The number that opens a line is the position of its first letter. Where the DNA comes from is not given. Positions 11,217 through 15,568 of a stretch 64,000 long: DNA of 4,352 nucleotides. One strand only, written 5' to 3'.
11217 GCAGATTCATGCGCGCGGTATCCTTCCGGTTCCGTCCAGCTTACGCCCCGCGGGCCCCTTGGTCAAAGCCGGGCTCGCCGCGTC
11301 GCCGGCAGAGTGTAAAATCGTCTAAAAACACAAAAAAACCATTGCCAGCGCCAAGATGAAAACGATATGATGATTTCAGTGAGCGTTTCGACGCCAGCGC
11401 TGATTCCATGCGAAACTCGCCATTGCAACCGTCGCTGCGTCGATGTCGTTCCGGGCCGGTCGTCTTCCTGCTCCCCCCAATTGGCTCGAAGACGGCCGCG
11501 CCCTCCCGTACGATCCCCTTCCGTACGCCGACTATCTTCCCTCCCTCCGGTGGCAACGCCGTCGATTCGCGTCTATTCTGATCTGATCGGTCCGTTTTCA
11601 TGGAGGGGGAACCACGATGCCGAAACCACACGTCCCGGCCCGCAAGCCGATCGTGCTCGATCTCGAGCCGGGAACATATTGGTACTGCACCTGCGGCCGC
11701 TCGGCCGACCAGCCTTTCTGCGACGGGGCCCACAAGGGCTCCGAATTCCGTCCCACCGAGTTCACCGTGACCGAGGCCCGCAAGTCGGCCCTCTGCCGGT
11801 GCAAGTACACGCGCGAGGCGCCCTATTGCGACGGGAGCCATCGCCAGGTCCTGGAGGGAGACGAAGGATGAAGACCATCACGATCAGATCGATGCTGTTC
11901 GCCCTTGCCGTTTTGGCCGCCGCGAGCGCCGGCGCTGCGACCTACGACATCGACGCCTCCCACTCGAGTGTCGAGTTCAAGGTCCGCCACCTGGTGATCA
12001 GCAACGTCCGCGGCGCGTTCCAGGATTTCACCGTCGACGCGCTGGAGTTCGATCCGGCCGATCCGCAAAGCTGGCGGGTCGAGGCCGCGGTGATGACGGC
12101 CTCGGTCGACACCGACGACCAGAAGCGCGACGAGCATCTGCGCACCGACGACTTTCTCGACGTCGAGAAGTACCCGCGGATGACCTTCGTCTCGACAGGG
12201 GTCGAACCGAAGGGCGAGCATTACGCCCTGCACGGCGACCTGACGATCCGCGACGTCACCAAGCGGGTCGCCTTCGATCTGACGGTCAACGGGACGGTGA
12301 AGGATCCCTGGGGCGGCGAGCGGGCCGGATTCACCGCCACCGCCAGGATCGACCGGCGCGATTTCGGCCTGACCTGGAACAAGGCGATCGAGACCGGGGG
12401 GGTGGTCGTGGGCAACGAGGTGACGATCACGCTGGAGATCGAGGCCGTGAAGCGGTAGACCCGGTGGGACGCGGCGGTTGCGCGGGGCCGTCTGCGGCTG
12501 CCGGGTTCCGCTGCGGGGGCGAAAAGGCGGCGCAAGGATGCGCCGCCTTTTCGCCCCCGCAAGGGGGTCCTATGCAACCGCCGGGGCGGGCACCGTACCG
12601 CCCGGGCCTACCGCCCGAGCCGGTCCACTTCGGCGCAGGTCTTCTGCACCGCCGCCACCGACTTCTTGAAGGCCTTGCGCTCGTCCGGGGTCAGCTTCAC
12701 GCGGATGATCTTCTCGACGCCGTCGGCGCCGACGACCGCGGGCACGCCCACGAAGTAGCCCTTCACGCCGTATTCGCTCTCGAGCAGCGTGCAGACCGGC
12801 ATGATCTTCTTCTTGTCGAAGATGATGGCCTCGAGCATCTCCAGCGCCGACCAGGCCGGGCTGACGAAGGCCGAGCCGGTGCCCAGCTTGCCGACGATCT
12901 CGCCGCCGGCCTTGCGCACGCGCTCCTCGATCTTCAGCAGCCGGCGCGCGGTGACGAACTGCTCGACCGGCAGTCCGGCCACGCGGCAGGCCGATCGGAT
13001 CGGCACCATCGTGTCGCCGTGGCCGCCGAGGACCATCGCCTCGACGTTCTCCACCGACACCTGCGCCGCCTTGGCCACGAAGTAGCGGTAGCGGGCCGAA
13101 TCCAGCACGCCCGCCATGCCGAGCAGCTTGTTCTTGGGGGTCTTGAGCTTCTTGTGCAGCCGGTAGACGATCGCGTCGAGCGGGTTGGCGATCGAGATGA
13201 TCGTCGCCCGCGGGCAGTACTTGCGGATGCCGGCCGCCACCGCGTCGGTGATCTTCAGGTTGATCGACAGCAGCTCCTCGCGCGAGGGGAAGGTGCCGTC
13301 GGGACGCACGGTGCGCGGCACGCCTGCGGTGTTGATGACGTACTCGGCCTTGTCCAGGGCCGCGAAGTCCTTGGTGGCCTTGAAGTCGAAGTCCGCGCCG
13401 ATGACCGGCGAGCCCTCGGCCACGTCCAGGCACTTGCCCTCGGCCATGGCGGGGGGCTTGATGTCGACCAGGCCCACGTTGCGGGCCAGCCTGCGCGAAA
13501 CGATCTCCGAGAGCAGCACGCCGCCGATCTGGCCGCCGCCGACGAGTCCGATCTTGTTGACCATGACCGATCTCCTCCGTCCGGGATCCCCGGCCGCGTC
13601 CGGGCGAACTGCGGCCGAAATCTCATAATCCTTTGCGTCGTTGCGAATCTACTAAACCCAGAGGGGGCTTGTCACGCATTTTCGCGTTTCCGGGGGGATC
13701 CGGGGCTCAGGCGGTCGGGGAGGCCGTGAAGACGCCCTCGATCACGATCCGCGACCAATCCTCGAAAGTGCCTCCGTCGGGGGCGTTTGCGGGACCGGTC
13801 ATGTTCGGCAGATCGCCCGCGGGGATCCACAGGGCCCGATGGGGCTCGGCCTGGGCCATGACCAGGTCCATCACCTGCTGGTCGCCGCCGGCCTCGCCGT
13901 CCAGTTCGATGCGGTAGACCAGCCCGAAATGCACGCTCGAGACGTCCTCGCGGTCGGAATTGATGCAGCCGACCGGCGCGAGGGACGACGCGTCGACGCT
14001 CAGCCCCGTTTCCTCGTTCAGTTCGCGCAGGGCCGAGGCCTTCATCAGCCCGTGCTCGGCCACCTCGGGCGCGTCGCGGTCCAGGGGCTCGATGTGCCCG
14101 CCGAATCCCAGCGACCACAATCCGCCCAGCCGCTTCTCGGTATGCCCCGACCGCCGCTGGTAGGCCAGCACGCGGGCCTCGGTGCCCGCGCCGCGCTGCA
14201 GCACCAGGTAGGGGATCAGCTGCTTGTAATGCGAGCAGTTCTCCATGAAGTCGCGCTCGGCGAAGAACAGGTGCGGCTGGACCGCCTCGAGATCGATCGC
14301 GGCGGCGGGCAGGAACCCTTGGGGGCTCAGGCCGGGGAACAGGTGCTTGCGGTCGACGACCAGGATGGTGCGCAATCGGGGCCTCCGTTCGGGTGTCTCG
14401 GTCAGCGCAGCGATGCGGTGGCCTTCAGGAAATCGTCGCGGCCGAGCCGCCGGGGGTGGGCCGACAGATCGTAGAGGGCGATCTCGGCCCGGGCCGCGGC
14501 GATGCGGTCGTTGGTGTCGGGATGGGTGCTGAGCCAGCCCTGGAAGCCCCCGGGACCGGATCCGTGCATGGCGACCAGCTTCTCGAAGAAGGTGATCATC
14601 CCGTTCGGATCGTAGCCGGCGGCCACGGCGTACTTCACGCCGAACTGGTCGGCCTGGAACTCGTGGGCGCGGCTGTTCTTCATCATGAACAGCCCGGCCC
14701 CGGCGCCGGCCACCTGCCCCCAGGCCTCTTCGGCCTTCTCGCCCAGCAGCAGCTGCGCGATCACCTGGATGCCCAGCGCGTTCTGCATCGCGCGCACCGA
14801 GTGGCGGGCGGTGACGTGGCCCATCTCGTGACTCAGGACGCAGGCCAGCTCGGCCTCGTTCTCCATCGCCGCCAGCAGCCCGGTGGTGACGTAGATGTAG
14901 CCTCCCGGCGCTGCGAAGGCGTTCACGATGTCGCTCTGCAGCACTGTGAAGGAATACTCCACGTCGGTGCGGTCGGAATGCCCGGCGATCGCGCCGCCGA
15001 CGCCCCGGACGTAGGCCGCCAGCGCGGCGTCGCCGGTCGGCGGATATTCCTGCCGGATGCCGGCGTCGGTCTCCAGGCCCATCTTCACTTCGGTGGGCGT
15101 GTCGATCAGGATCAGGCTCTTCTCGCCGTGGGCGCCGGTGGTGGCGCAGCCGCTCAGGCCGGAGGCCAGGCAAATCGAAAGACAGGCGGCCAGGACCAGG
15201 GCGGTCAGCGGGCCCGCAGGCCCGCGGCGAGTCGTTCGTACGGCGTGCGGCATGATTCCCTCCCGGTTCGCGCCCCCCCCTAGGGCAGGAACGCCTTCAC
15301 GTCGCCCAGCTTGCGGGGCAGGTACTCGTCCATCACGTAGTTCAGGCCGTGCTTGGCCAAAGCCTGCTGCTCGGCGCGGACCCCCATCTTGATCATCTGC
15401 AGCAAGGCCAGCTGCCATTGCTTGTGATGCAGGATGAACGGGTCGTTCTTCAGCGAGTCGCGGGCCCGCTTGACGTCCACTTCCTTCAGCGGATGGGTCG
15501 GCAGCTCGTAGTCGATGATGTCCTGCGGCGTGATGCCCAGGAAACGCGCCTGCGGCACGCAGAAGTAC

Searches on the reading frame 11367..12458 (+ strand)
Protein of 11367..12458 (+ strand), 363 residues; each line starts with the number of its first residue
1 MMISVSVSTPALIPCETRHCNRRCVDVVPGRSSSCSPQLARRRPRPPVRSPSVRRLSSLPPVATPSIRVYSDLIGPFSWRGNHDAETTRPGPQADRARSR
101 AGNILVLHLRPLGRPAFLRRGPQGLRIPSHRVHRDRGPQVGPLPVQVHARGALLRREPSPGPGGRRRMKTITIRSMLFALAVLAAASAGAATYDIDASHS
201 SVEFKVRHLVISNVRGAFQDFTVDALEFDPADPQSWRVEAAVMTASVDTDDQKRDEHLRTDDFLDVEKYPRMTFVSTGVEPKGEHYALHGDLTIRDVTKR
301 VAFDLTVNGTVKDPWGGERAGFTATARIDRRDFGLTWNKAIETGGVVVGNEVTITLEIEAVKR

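Call 49: search_protein_families(library=pfam, proteins=[window:11367-12458:+], max_evalue=0.001)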
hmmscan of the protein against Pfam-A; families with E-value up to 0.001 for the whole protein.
window:11367-12458:+ (363 aa): 1 family
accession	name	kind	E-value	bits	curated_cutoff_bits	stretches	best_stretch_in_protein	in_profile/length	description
PF04264.18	YceI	-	1.9e-50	171.6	23.7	1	193-360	1-150/150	YceI-like domain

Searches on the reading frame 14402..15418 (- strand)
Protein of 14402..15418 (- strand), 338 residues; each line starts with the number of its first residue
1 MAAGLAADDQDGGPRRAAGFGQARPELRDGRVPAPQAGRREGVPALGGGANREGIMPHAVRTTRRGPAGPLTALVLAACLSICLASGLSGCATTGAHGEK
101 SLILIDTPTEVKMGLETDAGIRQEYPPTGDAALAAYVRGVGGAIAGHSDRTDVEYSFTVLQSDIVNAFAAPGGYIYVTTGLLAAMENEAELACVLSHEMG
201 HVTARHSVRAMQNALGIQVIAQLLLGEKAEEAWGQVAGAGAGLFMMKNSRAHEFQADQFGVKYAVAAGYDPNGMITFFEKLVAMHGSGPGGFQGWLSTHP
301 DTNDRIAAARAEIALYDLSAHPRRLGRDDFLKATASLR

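Call 49: search_protein_families(library=pfam, proteins=[window:14402-15418:-], max_evalue=0.001)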
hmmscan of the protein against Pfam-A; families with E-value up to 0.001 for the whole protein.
window:14402-15418:- (338 aa): 1 family
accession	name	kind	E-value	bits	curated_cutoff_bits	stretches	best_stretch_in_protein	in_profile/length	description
PF01435.24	Peptidase_M48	-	1.3e-36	126.6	20.3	1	135-312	5-185/186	Peptidase family M48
